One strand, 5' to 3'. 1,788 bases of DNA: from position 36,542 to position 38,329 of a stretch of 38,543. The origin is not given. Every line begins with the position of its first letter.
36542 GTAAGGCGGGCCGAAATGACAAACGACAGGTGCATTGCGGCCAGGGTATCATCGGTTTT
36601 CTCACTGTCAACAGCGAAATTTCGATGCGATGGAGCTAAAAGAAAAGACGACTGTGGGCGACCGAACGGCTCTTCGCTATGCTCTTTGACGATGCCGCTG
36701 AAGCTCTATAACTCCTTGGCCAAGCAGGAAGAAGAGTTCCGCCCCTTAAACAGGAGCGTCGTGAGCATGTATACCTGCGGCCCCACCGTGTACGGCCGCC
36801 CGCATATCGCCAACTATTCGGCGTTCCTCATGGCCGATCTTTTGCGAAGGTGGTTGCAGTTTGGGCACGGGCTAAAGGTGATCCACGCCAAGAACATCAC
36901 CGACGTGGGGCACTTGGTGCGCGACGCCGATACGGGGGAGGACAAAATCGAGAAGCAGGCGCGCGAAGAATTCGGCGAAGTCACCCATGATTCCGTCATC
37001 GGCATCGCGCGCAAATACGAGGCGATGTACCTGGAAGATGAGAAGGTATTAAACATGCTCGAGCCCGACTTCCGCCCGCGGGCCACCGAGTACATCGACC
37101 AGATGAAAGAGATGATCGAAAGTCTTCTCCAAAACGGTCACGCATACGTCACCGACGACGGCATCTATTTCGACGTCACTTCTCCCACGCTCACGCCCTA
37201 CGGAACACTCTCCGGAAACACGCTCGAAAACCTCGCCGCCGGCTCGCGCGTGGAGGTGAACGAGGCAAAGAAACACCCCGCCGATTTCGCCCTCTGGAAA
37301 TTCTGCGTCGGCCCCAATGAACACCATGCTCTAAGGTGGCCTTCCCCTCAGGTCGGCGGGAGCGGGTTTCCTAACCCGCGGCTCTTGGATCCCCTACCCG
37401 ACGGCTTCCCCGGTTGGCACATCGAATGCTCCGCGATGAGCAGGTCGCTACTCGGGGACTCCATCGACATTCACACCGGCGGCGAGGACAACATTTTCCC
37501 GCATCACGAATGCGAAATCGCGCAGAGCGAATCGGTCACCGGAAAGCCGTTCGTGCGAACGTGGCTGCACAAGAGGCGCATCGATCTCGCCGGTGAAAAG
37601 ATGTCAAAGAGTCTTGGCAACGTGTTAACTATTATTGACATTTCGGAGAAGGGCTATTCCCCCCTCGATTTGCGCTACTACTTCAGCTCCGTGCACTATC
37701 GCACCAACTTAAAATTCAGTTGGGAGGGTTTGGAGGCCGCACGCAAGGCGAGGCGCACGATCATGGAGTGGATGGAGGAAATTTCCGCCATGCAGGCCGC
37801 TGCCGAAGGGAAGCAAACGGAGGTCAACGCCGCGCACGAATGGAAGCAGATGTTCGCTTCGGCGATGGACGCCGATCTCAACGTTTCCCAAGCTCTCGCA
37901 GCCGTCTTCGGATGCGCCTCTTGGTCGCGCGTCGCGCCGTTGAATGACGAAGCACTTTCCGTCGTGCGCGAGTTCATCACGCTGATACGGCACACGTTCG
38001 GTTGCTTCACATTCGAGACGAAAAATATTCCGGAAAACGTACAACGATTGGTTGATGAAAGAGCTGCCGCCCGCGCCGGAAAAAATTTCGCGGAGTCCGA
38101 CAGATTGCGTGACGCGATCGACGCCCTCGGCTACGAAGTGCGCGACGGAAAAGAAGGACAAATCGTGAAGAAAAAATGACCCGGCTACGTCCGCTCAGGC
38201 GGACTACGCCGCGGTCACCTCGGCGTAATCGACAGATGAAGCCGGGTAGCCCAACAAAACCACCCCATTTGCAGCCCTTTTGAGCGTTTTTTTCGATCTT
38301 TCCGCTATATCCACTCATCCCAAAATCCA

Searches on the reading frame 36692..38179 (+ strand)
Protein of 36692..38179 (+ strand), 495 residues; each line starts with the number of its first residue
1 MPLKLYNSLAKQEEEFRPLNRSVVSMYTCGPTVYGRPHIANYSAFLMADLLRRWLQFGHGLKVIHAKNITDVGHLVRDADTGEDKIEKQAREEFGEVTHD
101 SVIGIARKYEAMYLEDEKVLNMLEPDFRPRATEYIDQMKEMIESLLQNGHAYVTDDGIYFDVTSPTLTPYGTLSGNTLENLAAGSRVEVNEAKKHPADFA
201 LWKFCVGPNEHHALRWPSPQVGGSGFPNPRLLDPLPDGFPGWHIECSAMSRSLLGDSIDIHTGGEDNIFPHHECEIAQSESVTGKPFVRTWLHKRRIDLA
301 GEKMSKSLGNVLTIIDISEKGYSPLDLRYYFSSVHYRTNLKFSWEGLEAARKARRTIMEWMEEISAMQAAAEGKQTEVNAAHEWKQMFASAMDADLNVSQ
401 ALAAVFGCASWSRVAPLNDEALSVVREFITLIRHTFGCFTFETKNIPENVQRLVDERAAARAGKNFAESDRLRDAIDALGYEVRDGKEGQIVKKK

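Call 11: find_encoding_contigs(protein=window:36692-38179:+, flank=10000, max_places=6)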
Protein window:36692-38179:+ (495 aa): no gene with exactly this product is on record in the collection.

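Call 13: search_protein_families(library=pfam, proteins=[window:36692-38179:+], max_evalue=0.1)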
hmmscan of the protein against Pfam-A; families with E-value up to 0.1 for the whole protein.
window:36692-38179:+ (495 aa): 8 families
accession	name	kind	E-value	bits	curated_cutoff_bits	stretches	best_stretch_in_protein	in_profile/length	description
PF01406.26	tRNA-synt_1e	-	1.2e-85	288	27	1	16-351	2-300/301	tRNA synthetases class I (C) catalytic domain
PF23493.1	CysS_C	-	1.7e-07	31.7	23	1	445-490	3-48/51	Cysteinyl-tRNA ligase anticodon binding domain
PF09334.17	tRNA-synt_1g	-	0.0002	20.7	20.1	1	294-347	318-371/391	tRNA synthetases class I (M)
PF09190.17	DALR_2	-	0.00038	21.4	22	1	388-434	2-48/57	DALR domain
PF00133.28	tRNA-synt_1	-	0.00089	18.6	22.7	1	262-342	333-413/414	tRNA synthetases class I (I, L, M and V)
PF00749.27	tRNA-synt_1c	-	0.0021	17.4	23.4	1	109-155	52-98/314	tRNA synthetases class I (E and Q), catalytic domain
PF01921.24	tRNA-synt_1f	-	0.0048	16.3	27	0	300-350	279-328/360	tRNA synthetases class I (K)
PF07565.18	Band_3_cyto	-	0.033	14.3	34.3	1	34-94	40-99/294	Band 3 cytoplasmic domain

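Call 14: search_protein_families(library=ncbifam, proteins=[window:36692-38179:+], max_evalue=0.1)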
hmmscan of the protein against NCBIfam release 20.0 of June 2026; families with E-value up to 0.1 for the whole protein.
window:36692-38179:+ (495 aa): 16 families
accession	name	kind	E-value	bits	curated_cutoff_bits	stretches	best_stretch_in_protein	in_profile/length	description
NF011108.0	PRK14536.1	equivalog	2.9e-116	389.2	780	1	1-494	1-489/490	cysteine--tRNA ligase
TIGR00435.1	cysS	equivalog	8.7e-114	381.1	340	1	3-494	1-465/466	cysteine--tRNA ligase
NF011107.0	PRK14534.1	equivalog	4e-78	263.5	744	1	1-494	1-480/481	cysteine--tRNA ligase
TIGR03447.1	mycothiol_MshC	equivalog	1.8e-50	172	485.1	1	2-410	17-383/411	cysteine--1-D-myo-inosityl 2-amino-2-deoxy-alpha-D-glucopyranoside ligase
TIGR00392.1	ileS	equivalog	4.1e-08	31.9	621.4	1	286-368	594-679/861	isoleucine--tRNA ligase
TIGR00398.1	metG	equivalog_domain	3e-06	26.3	336.35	1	297-350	321-374/530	methionine--tRNA ligase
NF009687.0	PRK13208.1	equivalog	8.7e-06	24.2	738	1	284-380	515-611/801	valine--tRNA ligase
TIGR00422.1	valS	equivalog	0.00011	20.4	612.1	1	276-359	498-582/863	valine--tRNA ligase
NF008957.0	PRK12300.1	subfamily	0.00021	19.4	677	1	299-384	622-702/946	leucine--tRNA ligase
NF040702.1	ileS_w_GNAT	exception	0.00022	18.9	1999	1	251-359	725-835/1100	isoleucine--tRNA ligase, N-acetyltransferase domain-containing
NF004349.1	PRK05729.1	equivalog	0.00032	19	704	1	282-384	495-596/860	valine--tRNA ligase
TIGR00395.1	leuS_arch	equivalog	0.00092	17.3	648.5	1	298-376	615-693/938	leucine--tRNA ligase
NF001100.0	PRK00133.1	equivalog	0.0078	14.8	587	1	297-348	324-376/676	methionine--tRNA ligase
NF008276.0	PRK11054.1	equivalog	0.013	14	543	1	346-407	148-208/684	DNA helicase IV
NF000540.1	alt_ValS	exception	0.042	11.8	900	0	286-376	557-645/827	valine--tRNA ligase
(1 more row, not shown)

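Call 15: find_related_loci(query=window:36692-38179:+, collection=genome_contigs, flank=6000)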
Query window:36692-38179:+ (495 aa) in genome_contigs; peptide patterns used: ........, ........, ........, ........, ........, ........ (x = any residue, [..] = any of these).
600 stretches matched a pattern (row limit reached: there are more); 582 encode a relative of the query (tblastn E <= 1e-3); the best 80 are kept; 80 distinct loci.
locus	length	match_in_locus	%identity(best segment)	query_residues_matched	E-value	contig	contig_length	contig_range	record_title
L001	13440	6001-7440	66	1-494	0e+0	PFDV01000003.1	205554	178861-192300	MAG: Candidatus Peregrinibacteria bacterium CG10_big_fil_rev_8_21_14_0_10_55_24 CG10_8_21_14_0.10_scaffold_79_c, whole g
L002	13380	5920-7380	65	1-494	0e+0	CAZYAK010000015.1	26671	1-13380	MAG TPA_asm: uncultured Candidatus Peribacteria bacterium isolate binchicken_co105_114 genome assembly, contig: NODE_224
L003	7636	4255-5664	65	1-493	0e+0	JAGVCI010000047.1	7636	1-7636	MAG: Candidatus Peribacterales bacterium isolate WC_7 c_000000041919, whole genome shotgun sequence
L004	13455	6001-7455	64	1-495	0e+0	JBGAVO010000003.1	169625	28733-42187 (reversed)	MAG: Candidatus Peribacteraceae bacterium isolate MAG_MBR_AS.70 MBRAS-70_NODE_3_length_169625_cov_6.443243, whole genome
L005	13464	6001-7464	64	1-494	0e+0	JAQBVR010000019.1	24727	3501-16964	MAG: bacterium isolate casp150-mb.199 NODE_5359_length_24727_cov_0.090872, whole genome shotgun sequence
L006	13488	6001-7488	63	1-494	0e+0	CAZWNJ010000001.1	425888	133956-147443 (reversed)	MAG TPA_asm: uncultured Candidatus Peribacteria bacterium isolate SRP342105_co3_39 genome assembly, contig: NODE_2_lengt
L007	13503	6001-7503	63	1-494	0e+0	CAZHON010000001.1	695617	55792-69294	MAG TPA_asm: uncultured Candidatus Peribacteria bacterium isolate SRP292972_co1_60 genome assembly, contig: NODE_12_leng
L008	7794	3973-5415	63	1-494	0e+0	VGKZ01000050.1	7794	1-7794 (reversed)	MAG: Candidatus Peregrinibacteria bacterium isolate K_DeepCast_65m_m2_238 K_DeepCast_65m_m2_238_Ga0194128_10016084, whol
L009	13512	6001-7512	61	1-495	0e+0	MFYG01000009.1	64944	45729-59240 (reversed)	MAG: Candidatus Peribacteria bacterium RIFCSPLOWO2_12_FULL_55_15 rifcsplowo2_12_scaffold_1930, whole genome shotgun sequ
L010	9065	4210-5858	62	1-495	0e+0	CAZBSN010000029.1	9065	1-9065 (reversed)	MAG TPA_asm: uncultured Candidatus Peribacteria bacterium isolate SRP136066_co1_220 genome assembly, contig: NODE_10970_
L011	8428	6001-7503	63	1-494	0e+0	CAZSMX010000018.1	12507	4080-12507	MAG TPA_asm: uncultured Candidatus Peribacteria bacterium isolate SRP192515_co2_139 genome assembly, contig: NODE_4204_l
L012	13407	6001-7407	63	1-494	0e+0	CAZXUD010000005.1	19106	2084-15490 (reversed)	MAG TPA_asm: uncultured Candidatus Peribacteria bacterium isolate binchicken_co105_49 genome assembly, contig: NODE_3587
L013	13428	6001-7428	63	1-494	0e+0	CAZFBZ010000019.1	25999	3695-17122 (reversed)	MAG TPA_asm: uncultured Candidatus Peribacteria bacterium isolate SRP342105_co2_218 genome assembly, contig: NODE_1885_l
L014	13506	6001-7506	60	1-494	0e+0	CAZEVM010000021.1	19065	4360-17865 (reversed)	MAG TPA_asm: uncultured Candidatus Peribacteria bacterium isolate SRP286056_co2_580 genome assembly, contig: NODE_4400_l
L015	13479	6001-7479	57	1-495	0e+0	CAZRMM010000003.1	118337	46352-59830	MAG TPA_asm: uncultured Candidatus Peribacteria bacterium isolate binchicken_co105_226 genome assembly, contig: NODE_146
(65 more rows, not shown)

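Call 27: find_homologous_proteins(query=window:36692-38179:+, max_evalue=1e-100)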
Query window:36692-38179:+ (495 aa): 2583 proteins with E <= 1e-100 among 8000 candidates; the best 120 are listed.
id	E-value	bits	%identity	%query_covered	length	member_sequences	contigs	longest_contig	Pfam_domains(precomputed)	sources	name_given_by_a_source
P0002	0.0e+0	1148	100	100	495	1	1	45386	PF01406.26,PF23493.2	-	-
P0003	5.5e-218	743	67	100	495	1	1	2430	PF09334.18,PF01406.26,PF23493.2,PF00133.29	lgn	-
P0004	1.2e-216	739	67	100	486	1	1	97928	PF01406.26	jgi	jgi:cysteinyl-tRNA synthetase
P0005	5.1e-215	733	66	100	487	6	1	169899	PF01406.26,PF23493.2,PF01921.25,PF09190.18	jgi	-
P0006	6.7e-215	733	67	100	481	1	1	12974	PF09334.18,PF01406.26,PF23493.2,PF01921.25,PF00133.29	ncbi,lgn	-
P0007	6.8e-212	723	67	100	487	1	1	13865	PF09334.18,PF01406.26,PF23493.2,PF00133.29,PF09190.18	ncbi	-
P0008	2.1e-211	721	67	99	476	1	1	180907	PF01406.26,PF23493.2,PF00133.29,PF09190.18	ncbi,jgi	jgi:cysteinyl-tRNA synthetase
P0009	5.5e-211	720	66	100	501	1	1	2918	PF01406.26,PF09190.18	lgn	-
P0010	4.5e-209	714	65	100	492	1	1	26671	PF09334.18,PF01406.26,PF23493.2,PF01921.25,PF00133.29,PF09190.18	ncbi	-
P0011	8.6e-209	713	65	100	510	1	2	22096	PF09334.18,PF01406.26,PF01921.25,PF00133.29,PF09190.18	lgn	-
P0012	2.1e-208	711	67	100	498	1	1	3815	PF01406.26,PF23493.2,PF01921.25,PF00133.29,PF09190.18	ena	-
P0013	3.0e-208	711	65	99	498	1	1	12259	PF09334.18,PF01406.26,PF23493.2,PF00133.29,PF09190.18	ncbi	-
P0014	3.3e-208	711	66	99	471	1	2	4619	PF09334.18,PF01406.26,PF23493.2,PF01921.25,PF00133.29,PF09190.18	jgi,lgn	jgi:cysteinyl-tRNA synthetase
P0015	3.9e-208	710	65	100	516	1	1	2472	PF01406.26,PF09190.18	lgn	-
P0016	1.7e-207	708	65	100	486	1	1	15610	PF09334.18,PF01406.26,PF23493.2,PF01921.25,PF00133.29,PF09190.18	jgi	jgi:cysteinyl-tRNA synthetase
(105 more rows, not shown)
